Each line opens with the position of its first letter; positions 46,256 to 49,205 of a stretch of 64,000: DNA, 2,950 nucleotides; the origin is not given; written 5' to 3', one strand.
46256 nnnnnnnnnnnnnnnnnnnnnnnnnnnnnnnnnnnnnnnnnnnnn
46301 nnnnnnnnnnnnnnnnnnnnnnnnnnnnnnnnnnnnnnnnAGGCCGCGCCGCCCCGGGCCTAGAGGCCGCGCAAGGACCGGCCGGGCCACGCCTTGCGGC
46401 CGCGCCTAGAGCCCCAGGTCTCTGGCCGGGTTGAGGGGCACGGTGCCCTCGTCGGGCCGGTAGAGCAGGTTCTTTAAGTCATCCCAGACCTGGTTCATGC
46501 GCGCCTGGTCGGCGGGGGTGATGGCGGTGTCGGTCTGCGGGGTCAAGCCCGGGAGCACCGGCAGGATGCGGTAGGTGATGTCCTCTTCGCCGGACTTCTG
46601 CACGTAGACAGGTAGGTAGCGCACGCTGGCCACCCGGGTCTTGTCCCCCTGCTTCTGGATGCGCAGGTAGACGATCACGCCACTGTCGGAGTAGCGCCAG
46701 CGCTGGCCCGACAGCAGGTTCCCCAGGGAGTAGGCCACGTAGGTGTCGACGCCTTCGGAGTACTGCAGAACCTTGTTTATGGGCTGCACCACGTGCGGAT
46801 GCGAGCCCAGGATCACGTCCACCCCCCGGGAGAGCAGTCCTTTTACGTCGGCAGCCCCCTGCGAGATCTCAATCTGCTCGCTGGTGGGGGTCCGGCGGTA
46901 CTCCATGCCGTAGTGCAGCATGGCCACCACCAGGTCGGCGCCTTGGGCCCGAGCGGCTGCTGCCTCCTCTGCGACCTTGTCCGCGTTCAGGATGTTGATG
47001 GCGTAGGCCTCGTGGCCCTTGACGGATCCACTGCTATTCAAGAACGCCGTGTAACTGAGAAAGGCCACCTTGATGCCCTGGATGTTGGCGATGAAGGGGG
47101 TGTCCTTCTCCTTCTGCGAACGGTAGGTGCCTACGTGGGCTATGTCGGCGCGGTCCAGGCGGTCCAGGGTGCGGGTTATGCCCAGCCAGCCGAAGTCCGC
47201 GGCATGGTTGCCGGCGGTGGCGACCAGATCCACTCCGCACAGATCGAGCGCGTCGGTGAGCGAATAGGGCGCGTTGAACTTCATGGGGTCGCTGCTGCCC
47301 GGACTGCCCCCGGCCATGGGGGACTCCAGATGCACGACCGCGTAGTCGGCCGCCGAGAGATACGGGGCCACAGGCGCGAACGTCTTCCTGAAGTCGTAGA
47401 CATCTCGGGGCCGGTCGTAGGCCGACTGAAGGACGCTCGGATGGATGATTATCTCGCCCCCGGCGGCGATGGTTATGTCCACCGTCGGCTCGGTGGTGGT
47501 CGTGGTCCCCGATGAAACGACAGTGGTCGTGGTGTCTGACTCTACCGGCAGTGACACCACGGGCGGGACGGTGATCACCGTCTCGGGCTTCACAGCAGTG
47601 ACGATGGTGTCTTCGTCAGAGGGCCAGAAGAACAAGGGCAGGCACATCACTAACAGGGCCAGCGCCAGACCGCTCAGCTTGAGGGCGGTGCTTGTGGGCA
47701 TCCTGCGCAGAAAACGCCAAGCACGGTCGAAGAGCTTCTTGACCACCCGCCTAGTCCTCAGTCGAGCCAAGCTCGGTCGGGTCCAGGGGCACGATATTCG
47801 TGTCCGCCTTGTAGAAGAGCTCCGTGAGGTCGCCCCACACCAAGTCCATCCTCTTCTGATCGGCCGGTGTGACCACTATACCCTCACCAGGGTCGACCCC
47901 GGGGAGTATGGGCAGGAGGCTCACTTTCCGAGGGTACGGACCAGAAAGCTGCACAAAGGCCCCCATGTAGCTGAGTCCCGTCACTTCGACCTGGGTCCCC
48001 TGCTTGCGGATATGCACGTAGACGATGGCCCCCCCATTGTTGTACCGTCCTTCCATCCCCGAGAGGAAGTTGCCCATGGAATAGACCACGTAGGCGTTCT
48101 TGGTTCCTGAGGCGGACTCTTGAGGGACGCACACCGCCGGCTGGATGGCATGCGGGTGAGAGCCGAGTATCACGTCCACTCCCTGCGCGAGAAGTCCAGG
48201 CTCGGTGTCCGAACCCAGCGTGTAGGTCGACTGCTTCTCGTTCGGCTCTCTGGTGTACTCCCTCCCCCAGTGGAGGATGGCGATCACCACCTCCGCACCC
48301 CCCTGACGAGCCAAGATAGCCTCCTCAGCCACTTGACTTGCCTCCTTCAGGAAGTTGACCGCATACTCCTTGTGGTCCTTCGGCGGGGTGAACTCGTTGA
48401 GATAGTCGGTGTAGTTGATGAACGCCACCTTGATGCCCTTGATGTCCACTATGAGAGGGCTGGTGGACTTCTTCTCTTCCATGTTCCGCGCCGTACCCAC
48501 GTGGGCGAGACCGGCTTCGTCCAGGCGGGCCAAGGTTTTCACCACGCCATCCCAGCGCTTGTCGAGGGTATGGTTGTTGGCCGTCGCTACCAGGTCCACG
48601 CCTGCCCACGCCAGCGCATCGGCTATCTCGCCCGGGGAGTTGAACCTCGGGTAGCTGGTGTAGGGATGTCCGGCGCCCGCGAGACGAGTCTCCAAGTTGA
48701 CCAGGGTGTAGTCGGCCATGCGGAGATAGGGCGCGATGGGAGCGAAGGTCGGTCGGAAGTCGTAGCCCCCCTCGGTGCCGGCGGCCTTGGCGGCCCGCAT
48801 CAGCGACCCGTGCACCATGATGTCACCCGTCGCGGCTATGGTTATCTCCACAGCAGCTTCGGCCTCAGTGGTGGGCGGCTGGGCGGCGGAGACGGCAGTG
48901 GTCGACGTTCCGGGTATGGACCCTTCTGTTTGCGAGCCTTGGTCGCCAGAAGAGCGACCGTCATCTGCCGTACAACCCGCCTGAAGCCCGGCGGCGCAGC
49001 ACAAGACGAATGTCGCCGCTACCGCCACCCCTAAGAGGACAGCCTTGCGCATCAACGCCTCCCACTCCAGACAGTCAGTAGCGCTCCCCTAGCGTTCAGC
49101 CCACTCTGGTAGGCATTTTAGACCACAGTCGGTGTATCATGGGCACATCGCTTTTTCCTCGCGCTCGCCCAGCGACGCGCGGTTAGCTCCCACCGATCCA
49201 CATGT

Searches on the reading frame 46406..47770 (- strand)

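Call 23: search_protein_families(library=pfam, proteins=[window:46406-47770:-])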
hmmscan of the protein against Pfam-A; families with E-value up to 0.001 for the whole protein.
window:46406-47770:- (454 aa): 1 family
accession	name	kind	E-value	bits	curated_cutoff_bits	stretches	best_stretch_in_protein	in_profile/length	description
PF09587.15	PGA_cap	-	3.5e-61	207.4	27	1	100-356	1-255/255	Bacterial capsule synthesis protein PGA_cap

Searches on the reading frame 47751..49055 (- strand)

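Call 24: search_protein_families(library=pfam, proteins=[window:47751-49055:-])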
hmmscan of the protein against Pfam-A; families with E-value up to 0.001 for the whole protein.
window:47751-49055:- (434 aa): 1 family
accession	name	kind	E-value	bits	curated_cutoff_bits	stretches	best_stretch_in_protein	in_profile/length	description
PF09587.15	PGA_cap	-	5.4e-65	219.8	27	1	72-333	1-254/255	Bacterial capsule synthesis protein PGA_cap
